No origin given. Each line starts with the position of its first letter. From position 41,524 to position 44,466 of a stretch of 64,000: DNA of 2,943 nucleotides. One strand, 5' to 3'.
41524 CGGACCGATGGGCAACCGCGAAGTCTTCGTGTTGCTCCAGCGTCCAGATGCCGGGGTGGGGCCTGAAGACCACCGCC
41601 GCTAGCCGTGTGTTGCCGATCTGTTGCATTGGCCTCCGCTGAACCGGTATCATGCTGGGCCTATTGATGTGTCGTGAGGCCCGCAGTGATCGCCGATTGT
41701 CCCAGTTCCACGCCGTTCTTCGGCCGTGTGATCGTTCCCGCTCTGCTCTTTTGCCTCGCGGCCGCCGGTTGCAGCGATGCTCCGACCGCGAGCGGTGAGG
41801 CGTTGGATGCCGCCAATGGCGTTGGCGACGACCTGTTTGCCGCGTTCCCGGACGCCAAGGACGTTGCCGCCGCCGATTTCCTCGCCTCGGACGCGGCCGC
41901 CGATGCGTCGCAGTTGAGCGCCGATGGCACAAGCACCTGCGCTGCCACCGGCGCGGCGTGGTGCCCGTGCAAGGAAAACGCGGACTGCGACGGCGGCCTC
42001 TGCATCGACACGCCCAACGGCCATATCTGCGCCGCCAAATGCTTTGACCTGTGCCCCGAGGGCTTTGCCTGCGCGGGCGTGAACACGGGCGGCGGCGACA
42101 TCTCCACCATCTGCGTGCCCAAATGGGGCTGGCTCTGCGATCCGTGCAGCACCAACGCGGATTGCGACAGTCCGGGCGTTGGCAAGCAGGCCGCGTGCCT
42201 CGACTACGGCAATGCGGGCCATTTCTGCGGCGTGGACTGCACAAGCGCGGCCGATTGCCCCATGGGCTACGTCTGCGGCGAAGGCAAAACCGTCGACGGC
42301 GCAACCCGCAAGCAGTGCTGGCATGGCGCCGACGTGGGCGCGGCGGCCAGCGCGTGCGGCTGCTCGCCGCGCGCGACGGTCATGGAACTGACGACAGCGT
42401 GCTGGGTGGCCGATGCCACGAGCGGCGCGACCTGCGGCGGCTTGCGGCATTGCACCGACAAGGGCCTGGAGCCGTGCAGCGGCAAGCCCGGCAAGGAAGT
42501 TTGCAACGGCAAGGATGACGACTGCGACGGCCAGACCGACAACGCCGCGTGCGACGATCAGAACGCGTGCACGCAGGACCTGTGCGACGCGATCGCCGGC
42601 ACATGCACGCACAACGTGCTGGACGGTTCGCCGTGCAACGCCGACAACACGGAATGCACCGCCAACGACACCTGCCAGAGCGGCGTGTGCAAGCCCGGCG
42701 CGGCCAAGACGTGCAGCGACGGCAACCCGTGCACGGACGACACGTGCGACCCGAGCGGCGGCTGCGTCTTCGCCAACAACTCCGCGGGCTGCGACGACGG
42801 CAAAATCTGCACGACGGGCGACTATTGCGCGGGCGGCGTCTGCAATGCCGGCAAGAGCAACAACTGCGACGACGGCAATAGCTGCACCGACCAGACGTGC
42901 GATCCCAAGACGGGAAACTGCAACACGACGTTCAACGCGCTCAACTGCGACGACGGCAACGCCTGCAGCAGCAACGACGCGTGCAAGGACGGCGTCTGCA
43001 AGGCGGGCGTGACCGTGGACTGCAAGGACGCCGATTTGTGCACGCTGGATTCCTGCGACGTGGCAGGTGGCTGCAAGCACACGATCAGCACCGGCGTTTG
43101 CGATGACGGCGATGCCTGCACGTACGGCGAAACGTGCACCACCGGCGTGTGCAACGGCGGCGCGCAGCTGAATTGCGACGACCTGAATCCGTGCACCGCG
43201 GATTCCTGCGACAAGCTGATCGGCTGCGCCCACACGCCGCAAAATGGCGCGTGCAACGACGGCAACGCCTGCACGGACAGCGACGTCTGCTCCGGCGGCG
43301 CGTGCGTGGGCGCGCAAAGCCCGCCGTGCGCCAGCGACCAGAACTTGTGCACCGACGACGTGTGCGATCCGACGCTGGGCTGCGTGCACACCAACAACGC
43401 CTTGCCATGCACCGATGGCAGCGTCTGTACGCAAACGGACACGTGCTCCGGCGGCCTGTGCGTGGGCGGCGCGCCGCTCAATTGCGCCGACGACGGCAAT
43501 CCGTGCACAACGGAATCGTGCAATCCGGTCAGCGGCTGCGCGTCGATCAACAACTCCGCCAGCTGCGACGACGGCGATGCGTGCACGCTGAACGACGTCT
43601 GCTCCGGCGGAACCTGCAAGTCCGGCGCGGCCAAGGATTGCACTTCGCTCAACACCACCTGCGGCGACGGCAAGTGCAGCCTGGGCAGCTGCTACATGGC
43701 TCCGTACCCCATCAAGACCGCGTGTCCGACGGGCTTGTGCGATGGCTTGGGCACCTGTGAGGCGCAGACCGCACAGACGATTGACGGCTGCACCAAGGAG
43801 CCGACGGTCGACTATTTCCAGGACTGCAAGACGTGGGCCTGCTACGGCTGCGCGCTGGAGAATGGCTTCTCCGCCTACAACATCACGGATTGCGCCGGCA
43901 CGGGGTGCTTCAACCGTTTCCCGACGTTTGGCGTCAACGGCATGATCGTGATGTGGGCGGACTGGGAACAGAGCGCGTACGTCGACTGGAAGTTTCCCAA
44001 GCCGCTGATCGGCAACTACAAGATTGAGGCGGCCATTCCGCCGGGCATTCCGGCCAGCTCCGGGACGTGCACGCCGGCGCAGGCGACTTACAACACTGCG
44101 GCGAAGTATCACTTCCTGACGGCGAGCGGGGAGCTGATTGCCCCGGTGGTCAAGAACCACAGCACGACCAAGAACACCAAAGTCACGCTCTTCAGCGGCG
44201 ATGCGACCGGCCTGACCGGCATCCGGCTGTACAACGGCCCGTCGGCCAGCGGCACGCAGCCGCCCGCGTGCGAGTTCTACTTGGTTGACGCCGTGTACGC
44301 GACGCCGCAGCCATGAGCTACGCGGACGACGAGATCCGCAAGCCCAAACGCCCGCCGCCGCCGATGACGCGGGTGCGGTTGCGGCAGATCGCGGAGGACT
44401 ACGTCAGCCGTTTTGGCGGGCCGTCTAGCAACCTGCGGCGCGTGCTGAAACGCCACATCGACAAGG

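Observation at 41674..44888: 880-aa cysteine-rich tandem-repeat lipoprotein translationally coupled to recX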

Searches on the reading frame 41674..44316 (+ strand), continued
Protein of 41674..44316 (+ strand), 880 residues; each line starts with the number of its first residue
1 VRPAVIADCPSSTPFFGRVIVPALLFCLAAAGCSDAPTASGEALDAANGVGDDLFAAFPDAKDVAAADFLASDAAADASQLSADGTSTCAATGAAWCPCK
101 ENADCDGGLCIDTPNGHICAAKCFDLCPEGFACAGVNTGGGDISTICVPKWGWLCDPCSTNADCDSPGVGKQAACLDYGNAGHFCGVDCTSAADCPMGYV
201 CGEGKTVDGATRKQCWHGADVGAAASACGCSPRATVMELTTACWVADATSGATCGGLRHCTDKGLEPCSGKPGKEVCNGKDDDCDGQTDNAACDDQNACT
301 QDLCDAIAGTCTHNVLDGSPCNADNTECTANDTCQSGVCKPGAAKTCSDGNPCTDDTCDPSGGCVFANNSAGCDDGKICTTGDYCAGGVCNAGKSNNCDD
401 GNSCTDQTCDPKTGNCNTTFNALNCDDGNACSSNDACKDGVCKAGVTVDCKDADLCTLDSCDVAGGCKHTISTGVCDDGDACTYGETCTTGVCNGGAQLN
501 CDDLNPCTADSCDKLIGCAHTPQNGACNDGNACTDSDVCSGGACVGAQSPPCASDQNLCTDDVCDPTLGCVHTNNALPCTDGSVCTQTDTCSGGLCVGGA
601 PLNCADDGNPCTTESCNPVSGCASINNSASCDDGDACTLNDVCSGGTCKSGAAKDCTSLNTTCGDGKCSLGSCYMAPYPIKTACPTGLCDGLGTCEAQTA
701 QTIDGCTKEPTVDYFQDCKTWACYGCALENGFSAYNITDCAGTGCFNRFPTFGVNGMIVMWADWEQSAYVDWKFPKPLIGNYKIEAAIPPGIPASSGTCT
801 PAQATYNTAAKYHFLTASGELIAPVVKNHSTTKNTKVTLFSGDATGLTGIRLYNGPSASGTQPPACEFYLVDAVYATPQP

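Call 79: find_encoding_contigs(protein=P0139, flank=4000, max_places=1)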
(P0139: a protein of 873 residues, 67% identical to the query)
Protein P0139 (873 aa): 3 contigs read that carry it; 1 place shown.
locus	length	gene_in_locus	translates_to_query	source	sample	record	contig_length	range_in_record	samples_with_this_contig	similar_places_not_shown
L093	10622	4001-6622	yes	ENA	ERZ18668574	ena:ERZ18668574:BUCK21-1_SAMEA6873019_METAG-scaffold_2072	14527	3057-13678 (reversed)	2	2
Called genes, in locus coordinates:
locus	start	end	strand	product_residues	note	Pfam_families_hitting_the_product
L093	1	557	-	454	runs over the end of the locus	PF00909:Ammonium_transp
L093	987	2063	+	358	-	-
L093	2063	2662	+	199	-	-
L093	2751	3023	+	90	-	PF02609:Exonuc_VII_S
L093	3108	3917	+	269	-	PF01728:FtsJ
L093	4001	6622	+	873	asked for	PF00526:Dicty_CTDC (weak)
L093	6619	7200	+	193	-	PF02631:RecX_HTH2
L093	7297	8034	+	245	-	PF13417:GST_N_3, PF10568:Tom37, PF13409:GST_N_2, PF17172:GST_N_4, PF13410:GST_C_2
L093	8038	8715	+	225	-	PF08279:HTH_11, PF19187:HTH_PafC (faint), PF13280:WYL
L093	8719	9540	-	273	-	PF00378:ECH_1, PF16113:ECH_2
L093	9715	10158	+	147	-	-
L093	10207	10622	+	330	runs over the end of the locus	PF00535:Glycos_transf_2, PF10111:Glyco_tranf_2_2 (weak)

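Call 80: find_encoding_contigs(protein=P0134, flank=4000, max_places=1)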
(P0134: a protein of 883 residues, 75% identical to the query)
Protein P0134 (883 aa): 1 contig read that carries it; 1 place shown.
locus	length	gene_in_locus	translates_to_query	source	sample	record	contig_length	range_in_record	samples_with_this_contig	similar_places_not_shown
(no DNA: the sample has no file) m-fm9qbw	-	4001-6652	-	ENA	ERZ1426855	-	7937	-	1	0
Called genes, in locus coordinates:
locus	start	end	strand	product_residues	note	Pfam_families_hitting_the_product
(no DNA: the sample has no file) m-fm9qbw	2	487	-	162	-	?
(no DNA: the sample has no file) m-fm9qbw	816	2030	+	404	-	-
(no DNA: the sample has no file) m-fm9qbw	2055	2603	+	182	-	PF13646:HEAT_2 (weak)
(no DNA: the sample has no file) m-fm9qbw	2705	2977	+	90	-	PF02609:Exonuc_VII_S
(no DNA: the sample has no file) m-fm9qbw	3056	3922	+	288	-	PF01479:S4 (weak), PF01728:FtsJ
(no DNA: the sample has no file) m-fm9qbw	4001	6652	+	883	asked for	PF00526:Dicty_CTDC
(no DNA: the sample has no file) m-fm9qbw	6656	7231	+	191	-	PF02631:RecX_HTH2 (weak)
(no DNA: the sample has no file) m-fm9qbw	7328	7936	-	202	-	?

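Call 81: search_protein_families(library=ncbifam, proteins=[window:41686-44313:+], max_evalue=10)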
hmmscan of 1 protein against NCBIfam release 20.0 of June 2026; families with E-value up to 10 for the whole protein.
window:41686-44313:+ (876 aa): 0 families

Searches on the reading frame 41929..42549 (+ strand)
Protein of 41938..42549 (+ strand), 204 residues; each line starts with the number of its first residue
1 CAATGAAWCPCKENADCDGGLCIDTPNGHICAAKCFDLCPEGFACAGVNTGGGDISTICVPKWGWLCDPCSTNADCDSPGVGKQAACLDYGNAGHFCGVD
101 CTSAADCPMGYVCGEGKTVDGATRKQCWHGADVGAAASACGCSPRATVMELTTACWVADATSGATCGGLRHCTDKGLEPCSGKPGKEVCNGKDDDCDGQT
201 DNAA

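Call 26: search_protein_families(library=pfam, proteins=[window:41938-42549:+], max_evalue=10)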
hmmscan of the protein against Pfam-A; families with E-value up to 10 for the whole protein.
seq(204 aa): 1 family
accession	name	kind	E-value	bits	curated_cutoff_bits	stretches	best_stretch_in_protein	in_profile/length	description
PF11617.13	Cu-binding_MopE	-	0.00036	21.2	27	1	187-201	15-29/30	Putative metal-binding motif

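Call 66: predict_structure(alignment_id=A4)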
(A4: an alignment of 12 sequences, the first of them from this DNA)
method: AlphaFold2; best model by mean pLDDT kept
length: 207 residues; sequences in the alignment: 12
mean_pLDDT: 72.9   pTM: 0.65
mean pLDDT of the five models: 72.9, 72.9, 68.0, 67.2, 54.2
residues with pLDDT >= 90: 0; 70-90: 143; 50-70: 49; < 50: 15
segments of 3 or more residues with pLDDT < 50: 136-140, 189-193
pLDDT, mean of each block of 10 residues (from residue 1): 64 83 75 77 78 63 80 84 68 78 83 74 68 57 73 82 75 82 72 56 54
secondary structure, 60 per line:
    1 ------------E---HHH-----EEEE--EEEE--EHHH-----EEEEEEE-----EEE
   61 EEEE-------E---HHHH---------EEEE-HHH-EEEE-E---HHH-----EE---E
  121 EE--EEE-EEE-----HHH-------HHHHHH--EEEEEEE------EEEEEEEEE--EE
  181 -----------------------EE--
elements in order: E25-28 E31-34 E46-52 E58-64 H76-79 E89-92 E98-101 E120-122 E125-127 E129-131 H147-152 E155-161 E168-176

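Call 69: fold_search(model_id=the predicted structure, library=pdb)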
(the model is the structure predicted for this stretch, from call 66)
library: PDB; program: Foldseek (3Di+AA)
matches with E <= 10: 24; with E <= 0.001: 0
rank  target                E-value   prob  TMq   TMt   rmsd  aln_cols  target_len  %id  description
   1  2n8k_MODEL_1_A        1.4e+00  0.09  0.17  0.33   7.8       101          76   17  Chemical Shift Assignments and Structure Determination for spider toxin, U33-theraphotoxin-Cg1c (released 2016-08-31)
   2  1z1y_B                1.8e+00  0.03  0.12  0.14  14.1       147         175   18  Crystal structure of Methylated Pvs25, an ookinete protein from Plasmodium vivax (released 2005-12-06)
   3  2kri_A                2.0e+00  0.23  0.14  0.32   7.9        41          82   12  Structure of a complex between domain V of beta2-glycoprotein I and the fourth ligand-binding module from LDLR determi (released 2010-03-31)
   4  6v08_A                3.3e+00  0.02  0.15  0.11  14.2       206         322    9  Crystal structure of human recombinant Beta-2 glycoprotein I (hrB2GPI) (released 2020-06-17)
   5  7kg4_A                3.3e+00  0.02  0.15  0.11  13.9       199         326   11  Recombinant Beta-2-Glycoprotein I antibody recognition loop mutant (released 2021-10-20)
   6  1c1z_A                4.2e+00  0.02  0.16  0.11  13.9       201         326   10  CRYSTAL STRUCTURE OF HUMAN BETA-2-GLYCOPROTEIN-I (APOLIPOPROTEIN-H) (released 1999-11-19)
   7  7u66_G                4.4e+00  0.07  0.12  0.24   3.7        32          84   25  Structure of E. coli dGTPase bound to T7 bacteriophage protein Gp1.2 and dGTP (released 2022-08-31)
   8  1qub_A                4.7e+00  0.02  0.15  0.11  12.8       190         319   10  CRYSTAL STRUCTURE OF THE GLYCOSYLATED FIVE-DOMAIN HUMAN BETA2-GLYCOPROTEIN I PURIFIED FROM BLOOD PLASMA (released 1999-10-08)
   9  7jik_A                5.9e+00  0.02  0.16  0.12  12.0       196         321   11  Human recombinant Beta-2-Glycoprotein 1 (released 2021-07-28)
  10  6v09_A                6.2e+00  0.01  0.15  0.11  13.6       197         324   12  Crystal structure of human recombinant Beta-2 glycoprotein I short tag (ST-B2GPI) (released 2020-06-17)
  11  1zmq_A                6.9e+00  0.07  0.09  0.43   5.3        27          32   22  Crystal structure of human alpha-defensin-6 (released 2006-05-30)
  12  7u65_G                6.9e+00  0.04  0.11  0.23   3.8        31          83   26  Structure of E. coli dGTPase bound to T7 bacteriophage protein Gp1.2 (released 2022-08-31)
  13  3op8_A                7.8e+00  0.08  0.14  0.31   8.1        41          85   12  Crystal structure of the domain V from beta2-glycoprotein I (released 2011-01-05)
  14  9wpo_D                7.8e+00  0.02  0.12  0.11   5.8        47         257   11  Crystal structure of the nitrilase superfamily protein CJ1056C from Campylobacter jejuni in space group P21 (released 2025-10-08)
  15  1g4f_MODEL_1_A        8.2e+00  0.07  0.13  0.28   2.9        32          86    9  NMR STRUCTURE OF THE FIFTH DOMAIN OF HUMAN BETA2-GLYCOPROTEIN I (released 2000-11-15)
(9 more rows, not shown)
